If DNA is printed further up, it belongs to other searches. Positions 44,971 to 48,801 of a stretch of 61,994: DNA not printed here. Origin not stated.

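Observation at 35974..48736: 12.7 kb operon: one giant binding protein, two permease pairs, an NHL-TPR-Yip1 fusion and a ~950-aa unknown, but no ATPase or regulator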

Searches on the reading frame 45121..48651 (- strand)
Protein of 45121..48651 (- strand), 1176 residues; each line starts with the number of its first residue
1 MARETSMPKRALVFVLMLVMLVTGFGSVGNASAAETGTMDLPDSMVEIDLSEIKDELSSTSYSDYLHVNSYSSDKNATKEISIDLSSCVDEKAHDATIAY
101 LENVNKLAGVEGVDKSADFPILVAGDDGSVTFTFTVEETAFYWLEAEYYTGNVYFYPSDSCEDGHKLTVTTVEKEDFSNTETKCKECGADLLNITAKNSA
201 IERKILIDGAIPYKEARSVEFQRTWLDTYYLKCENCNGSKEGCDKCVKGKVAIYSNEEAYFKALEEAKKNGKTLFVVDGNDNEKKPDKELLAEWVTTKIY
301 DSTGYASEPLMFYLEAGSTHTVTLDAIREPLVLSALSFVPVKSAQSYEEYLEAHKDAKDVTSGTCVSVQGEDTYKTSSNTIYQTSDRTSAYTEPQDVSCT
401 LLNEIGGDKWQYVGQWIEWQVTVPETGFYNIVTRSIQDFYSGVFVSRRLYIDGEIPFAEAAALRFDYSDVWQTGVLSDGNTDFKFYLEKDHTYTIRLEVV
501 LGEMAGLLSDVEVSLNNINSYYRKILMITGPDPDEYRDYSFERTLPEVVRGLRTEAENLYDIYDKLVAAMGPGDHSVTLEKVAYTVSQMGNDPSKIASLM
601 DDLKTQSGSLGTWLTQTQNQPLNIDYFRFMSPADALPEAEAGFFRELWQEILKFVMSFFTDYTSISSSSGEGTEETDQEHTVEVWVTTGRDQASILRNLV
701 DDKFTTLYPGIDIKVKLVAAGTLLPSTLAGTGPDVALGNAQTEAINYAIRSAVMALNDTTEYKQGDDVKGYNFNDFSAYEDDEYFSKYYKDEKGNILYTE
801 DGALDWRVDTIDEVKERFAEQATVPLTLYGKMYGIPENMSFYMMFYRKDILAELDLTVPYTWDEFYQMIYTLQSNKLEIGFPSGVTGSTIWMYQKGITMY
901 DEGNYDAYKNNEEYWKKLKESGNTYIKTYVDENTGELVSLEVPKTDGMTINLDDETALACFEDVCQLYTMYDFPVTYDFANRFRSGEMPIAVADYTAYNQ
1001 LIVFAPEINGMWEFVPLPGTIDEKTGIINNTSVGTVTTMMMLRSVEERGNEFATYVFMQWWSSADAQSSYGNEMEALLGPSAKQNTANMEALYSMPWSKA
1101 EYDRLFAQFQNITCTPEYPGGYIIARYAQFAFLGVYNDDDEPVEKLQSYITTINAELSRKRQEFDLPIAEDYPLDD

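Call 5: search_protein_families(library=pfam, proteins=[window:45121-48651:-], max_evalue=0.01)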
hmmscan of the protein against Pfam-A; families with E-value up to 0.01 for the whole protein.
window:45121-48651:- (1176 aa): 0 families

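Call 6: search_protein_families(library=ncbifam, proteins=[window:45121-48651:-], max_evalue=0.01)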
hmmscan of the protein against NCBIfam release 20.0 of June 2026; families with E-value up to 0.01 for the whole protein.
window:45121-48651:- (1176 aa): 1 family
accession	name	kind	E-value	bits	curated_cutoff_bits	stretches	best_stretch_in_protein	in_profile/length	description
NF053763.1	ABCarbgalBndGanS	equivalog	1.8e-05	23.7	700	1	808-872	114-176/420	galactooligosaccharide ABC transporter substrate-binding protein GanS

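Call 21: search_solved_structures(query=window:45121-48651:-, max_evalue=1, show_alignments=1)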
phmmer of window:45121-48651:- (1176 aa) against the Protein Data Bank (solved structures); distinct sequences matched with E-value up to 1: 38.
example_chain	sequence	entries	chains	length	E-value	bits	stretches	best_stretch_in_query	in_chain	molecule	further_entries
2hq0_A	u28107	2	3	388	4.6e-06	27.6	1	809-892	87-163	Sugar ABC transporter, sugar-binding protein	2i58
2hfb_A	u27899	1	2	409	4.8e-06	27.5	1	809-892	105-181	Sugar ABC transporter, sugar-binding protein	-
2heu_A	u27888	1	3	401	4.9e-06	27.5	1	809-892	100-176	Sugar ABC transporter, sugar-binding protein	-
6pql_A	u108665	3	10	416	5e-06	27.5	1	809-892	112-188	ABC transporter sugar-binding protein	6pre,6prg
9xf5_A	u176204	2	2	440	0.0012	19.6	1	829-903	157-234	ABC transporter substrate-binding protein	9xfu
3vxb_A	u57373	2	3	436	0.0024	18.6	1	812-874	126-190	Putative sugar-binding lipoprotein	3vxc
6hur_A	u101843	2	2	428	0.0034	18.1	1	804-890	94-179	ABC transporter substrate-binding protein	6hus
5ysb_A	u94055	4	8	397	0.011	16.4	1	828-904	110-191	Lin1841 protein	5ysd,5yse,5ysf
2zyk_A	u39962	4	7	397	0.022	15.4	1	810-871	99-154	Solute-binding protein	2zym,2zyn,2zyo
7eho_A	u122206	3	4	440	0.024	15.3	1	825-877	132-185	Chitin oligosaccharide binding protein NagB2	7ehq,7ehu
1eu8_A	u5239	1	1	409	0.038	14.7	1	829-879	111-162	TREHALOSE/MALTOSE BINDING PROTEIN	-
7c1b_A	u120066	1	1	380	0.06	14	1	829-868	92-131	Sugar ABC transporter, periplasmic sugar-binding protein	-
9xor_A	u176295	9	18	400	0.063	13.9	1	818-864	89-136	maltose-binding protein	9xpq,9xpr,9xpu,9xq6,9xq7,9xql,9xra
7c0x_A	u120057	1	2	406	0.066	13.9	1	829-868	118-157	Sugar ABC transporter, periplasmic sugar-binding protein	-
7c0r_A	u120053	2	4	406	0.066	13.9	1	829-868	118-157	Sugar ABC transporter, periplasmic sugar-binding protein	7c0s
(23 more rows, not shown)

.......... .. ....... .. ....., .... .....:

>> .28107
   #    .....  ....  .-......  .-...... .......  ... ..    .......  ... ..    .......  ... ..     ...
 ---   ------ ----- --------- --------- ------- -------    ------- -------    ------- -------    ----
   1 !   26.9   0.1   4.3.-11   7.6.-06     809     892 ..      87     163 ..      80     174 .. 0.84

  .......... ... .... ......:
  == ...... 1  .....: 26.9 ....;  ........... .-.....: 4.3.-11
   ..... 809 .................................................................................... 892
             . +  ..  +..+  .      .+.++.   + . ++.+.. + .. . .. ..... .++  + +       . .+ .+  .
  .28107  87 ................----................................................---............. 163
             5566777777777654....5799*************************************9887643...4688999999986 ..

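Call 38: search_solved_structures(query=A3, max_evalue=1)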
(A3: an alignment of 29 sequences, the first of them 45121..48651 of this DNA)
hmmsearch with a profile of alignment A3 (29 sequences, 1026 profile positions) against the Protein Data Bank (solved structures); distinct sequences matched with E-value up to 1: 124 (the best 60 are shown).
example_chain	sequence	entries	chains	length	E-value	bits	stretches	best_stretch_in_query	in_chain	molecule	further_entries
5ysb_A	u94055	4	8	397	1.1e-22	83.1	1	593-987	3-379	Lin1841 protein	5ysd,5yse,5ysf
5ci5_A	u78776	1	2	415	1.2e-13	53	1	598-910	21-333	Extracellular solute-binding protein family 1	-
9xf5_A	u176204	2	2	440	4.9e-13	51.1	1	589-745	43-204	ABC transporter substrate-binding protein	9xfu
6pql_A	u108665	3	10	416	5.8e-12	47.5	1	620-742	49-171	ABC transporter sugar-binding protein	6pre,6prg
2hfb_A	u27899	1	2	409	6.3e-12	47.4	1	620-742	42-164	Sugar ABC transporter, sugar-binding protein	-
2hq0_A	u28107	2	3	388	6.4e-12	47.4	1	620-742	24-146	Sugar ABC transporter, sugar-binding protein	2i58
2heu_A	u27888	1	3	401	6.7e-12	47.3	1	620-742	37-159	Sugar ABC transporter, sugar-binding protein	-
4r9f_A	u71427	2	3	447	1.3e-11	46.4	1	639-744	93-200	MBP1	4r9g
3uor_A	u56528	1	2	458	5e-11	44.4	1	599-753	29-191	ABC transporter sugar binding protein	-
6h0h_A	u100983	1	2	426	6.7e-10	40.7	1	619-898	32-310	Probable solute binding protein of ABC transporter system for sugars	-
6q5g_A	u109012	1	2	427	6.7e-10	40.7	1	619-898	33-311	Sugar ABC transporter substrate-binding protein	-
3vxb_A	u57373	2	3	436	8.1e-09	37.1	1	645-745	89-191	Putative sugar-binding lipoprotein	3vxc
8a3k_UNK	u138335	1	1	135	1.1e-08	36.6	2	466-528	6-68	sc-apCC-4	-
6hur_A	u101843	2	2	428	1.7e-08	36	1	652-771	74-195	ABC transporter substrate-binding protein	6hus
4qrz_A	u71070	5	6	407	6.9e-08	34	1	627-749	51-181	ABC-TYPE SUGAR TRANSPORTER | ABC transporter, substrate binding protein (Sugar)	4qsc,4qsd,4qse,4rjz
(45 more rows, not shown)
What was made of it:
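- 45121..48651 (-): Gene A: giant secreted binding protein (1176 aa). Signal peptide, beta-sandwich domains (~120-232, 287-340, 365-500), four-helix bundle (504-618), MalE-type SBP fold (681-1165). Profile versus PDB: Lin1841, E 1e-22 (call 38).
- On CUT1 binding-protein-dependent ABC importer (TC 3.A.1.1): Profile versus PDB: Lin1841 E 1e-22 (call 38).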

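Call 39: search_protein_families(library=pfam, alignment_id=A3, max_evalue=0.01)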
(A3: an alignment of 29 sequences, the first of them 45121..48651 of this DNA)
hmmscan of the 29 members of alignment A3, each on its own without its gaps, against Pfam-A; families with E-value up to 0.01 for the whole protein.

A. member 1, window:45121-48651:- (1176 aa): 0 families

B. families by the number of members that match (of 29 scanned): 7 families
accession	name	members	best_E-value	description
PF13416.11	SBP_bac_8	21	1.6e-21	Bacterial extracellular solute-binding protein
PF01547.30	SBP_bac_1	15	1.1e-25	Bacterial extracellular solute-binding protein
PF16990.11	CBM_35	9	1.5e-06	Carbohydrate binding module (family 35)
PF25275.1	Golvesin_C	6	1.1e-05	Golvesin C-terminal domain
PF17829.7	GH115_C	1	0.0033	Glycosyl hydrolase family 115 C-terminal domain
PF23665.1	CDCP1_CUB_6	1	0.0052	CDCP1 CUB domain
PF09394.16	Inhibitor_I42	1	0.0085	Chagasin family peptidase inhibitor I42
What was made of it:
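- On CUT1 binding-protein-dependent ABC importer (TC 3.A.1.1): SBP_bac_1/8 in 15-21 of 29 orthologues (call 39).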

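Call 74: search_protein_representatives(protein=window:45121-48651:-)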
Query: 1176 residues. Proteins with E-value up to 0.001 (for the whole library): 2321; up to 1e-10: 1706; up to 1e-30: 1109. The best 150 are listed.
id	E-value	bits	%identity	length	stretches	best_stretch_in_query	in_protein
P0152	0.0e+00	1127.7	53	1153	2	193-1170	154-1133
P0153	1.1e-244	831.1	45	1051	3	196-762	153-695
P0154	3.1e-235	799.9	45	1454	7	931-1171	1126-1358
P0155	5.7e-232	789.0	46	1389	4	275-763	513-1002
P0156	1.3e-228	778.0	48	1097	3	193-759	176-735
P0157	2.8e-217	740.4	43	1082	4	197-757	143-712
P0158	2.2e-213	727.5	47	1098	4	267-758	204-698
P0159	1.3e-211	721.6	45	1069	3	274-902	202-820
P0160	1.8e-211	721.2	45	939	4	273-762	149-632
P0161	1.2e-210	718.4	45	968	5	272-757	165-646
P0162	1.5e-204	698.2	45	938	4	282-758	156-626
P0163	3.2e-203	693.8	44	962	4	295-758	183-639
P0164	1.3e-201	688.5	46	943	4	275-758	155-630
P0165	2.0e-201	687.8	42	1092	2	274-1172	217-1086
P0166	3.5e-201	687.1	45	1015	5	270-759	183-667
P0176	1.6e-189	648.5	45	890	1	8-913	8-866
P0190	5.8e-182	623.4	38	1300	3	9-757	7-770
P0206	9.2e-173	593.0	40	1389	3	193-788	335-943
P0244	1.4e-159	549.3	39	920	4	278-760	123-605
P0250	1.4e-157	542.7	36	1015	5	271-757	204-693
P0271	3.5e-153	528.1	39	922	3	276-757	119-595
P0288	2.1e-149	515.6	38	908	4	280-758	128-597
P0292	4.5e-148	511.2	37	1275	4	266-763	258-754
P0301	5.4e-147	507.6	38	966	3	289-754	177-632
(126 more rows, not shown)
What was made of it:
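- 45121..48651 (-): 1109 clusters at 50% identity with E<=1e-30 (call 74).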

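Call 84: find_encoding_contigs(protein=P0301, flank=10000, max_places=2)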
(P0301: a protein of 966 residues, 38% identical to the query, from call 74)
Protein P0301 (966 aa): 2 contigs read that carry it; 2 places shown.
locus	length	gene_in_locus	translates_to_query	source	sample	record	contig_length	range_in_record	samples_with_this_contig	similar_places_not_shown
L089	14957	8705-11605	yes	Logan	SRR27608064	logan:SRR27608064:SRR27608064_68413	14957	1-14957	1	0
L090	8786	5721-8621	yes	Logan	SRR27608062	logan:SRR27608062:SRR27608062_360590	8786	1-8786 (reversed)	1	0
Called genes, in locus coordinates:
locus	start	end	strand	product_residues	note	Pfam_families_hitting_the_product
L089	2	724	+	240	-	?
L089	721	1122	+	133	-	-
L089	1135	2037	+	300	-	PF04055:Radical_SAM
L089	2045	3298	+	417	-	PF04055:Radical_SAM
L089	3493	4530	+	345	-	-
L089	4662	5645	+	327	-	-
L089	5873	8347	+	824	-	-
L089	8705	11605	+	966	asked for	PF13416:SBP_bac_8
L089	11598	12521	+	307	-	PF00528:BPD_transp_1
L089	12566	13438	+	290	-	PF00528:BPD_transp_1 (weak)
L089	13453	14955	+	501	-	?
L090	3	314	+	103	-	?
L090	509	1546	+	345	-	-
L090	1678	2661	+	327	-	-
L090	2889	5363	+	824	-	-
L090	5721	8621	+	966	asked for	PF13416:SBP_bac_8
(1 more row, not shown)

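Call 85: find_encoding_contigs(protein=P0250, flank=10000, max_places=2)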
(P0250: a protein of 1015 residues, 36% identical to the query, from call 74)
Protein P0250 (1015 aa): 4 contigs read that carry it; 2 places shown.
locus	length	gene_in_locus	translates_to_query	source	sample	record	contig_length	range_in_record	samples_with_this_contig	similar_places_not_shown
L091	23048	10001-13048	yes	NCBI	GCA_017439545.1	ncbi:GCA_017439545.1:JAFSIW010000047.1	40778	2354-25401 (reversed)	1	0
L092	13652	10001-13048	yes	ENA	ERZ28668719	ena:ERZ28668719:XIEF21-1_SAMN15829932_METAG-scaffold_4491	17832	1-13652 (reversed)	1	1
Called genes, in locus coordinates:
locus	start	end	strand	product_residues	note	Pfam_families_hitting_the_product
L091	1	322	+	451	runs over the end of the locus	PF00905:Transpeptidase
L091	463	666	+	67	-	PF01197:Ribosomal_L31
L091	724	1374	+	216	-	PF01205:Impact_N, PF09186:DUF1949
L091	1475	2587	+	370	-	PF00404:Dockerin_1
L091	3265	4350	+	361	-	PF03990:DUF348 (weak), PF07501:G5, PF06725:3D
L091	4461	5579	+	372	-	PF22020:RlmL_1st, PF02926:THUMP, PF01170:UPF0020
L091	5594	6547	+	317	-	PF00781:DAGK_cat, PF19279:YegS_C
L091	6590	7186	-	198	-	PF00300:His_Phos_1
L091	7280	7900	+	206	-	PF12844:HTH_19, PF13560:HTH_31, PF01381:HTH_3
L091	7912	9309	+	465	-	PF02127:Peptidase_M18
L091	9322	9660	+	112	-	PF05164:ZapA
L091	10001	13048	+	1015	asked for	PF01547:SBP_bac_1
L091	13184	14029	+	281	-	PF00528:BPD_transp_1 (faint)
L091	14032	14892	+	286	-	PF00528:BPD_transp_1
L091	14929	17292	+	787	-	PF13449:Phytase-like (faint), PF01436:NHL (weak), PF04893:Yip1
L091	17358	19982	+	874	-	PF18952:DUF5696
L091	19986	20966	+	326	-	PF00528:BPD_transp_1 (weak)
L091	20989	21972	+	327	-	PF00528:BPD_transp_1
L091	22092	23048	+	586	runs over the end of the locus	-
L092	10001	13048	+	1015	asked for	PF01547:SBP_bac_1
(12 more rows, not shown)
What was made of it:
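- It also holds when starting from a distant giant-SBP relative (complete in L091, call 85; L089, call 84, is cut by the contig end after the fourth gene).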

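Call 91: predict_structure(alignment_id=A7)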
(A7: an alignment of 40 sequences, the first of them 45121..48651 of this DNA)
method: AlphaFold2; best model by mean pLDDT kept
length: 1176 residues; sequences in the alignment: 40
mean_pLDDT: 81.4   pTM: 0.80
mean pLDDT of the five models: 81.4, 79.4, 78.8, 77.3, 76.7
residues with pLDDT >= 90: 518; 70-90: 418; 50-70: 135; < 50: 105
segments of 3 or more residues with pLDDT < 50: 1-5, 23-46, 92-94, 100-117, 165-181, 238-247, 249-253, 669-677, 761-766
pLDDT, mean of each block of 10 residues (from residue 1): 51 75 41 30 51 73 79 72 78 51 42 50 80 90 93 64 47 43 55 72 90 88 85 52 47 55 66 67 80 90 89 88 88 91 91 93 91 90 88 86 91 93 95 93 91 94 93 94 95 95 90 89 91 90 94 95 90 85 94 93 88 87 95 92 87 83 52 47 87 85 78 85 86 92 91 82 48 73 65 74 70 90 91 94 94 91 93 93 93 93 68 79 73 73 81 94 95 91 91 93 76 93 88 95 87 91 92 80 90 87 92 92 93 95 95 93 85 57
secondary structure, 60 per line:
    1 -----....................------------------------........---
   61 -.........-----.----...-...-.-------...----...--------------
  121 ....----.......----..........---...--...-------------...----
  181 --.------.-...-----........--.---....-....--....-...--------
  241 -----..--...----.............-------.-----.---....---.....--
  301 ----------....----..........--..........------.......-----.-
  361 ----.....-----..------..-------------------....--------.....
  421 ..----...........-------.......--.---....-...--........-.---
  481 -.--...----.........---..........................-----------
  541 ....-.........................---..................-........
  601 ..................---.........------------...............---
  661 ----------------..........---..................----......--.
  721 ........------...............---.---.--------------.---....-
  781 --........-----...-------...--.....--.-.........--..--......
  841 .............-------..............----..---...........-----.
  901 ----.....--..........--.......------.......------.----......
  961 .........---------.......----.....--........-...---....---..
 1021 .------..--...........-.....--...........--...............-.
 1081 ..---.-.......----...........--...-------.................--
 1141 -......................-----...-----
elements in order (helices of 4 or more, strands of 3 or more residues): H6-25 H50-57 H62-70 E81-83 E97-99 E121-124 E129-135 E140-149 E153-155 E192-194 E200-207 H214-217 E219-222 E225-228 E230-232 E250-252 H257-269 E287-290 E294-298 E311-314 E319-328 E331-340 H347-353 E365-369 E404-407 E416-422 E427-437 E445-451 H458-461 E463-465 E468-475 E485-487 E492-500 H504-529 H541-544 H546-570 H574-591 H593-618 E622-630 H643-657 H677-680 E681-686 H690-707 E712-717 H720-728 E735-740 H741-749 H776-779 H783-787 E788-790 E796-798 E806-808 H811-815 H820-826 E835-847 H848-853 H862-874 H884-894 H905-909 H912-921 E924-930 E937-943 H955-969 H979-985 E990-994 H997-1004 E1012-1015 E1019-1021 E1032-1042 H1044-1048 H1051-1061 H1064-1078 H1089-1094 H1099-1109 E1112-1114 H1122-1138 H1142-1163
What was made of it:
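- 45121..48651 (-): AF2 model pLDDT 81.4, pTM 0.80 (call 91).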
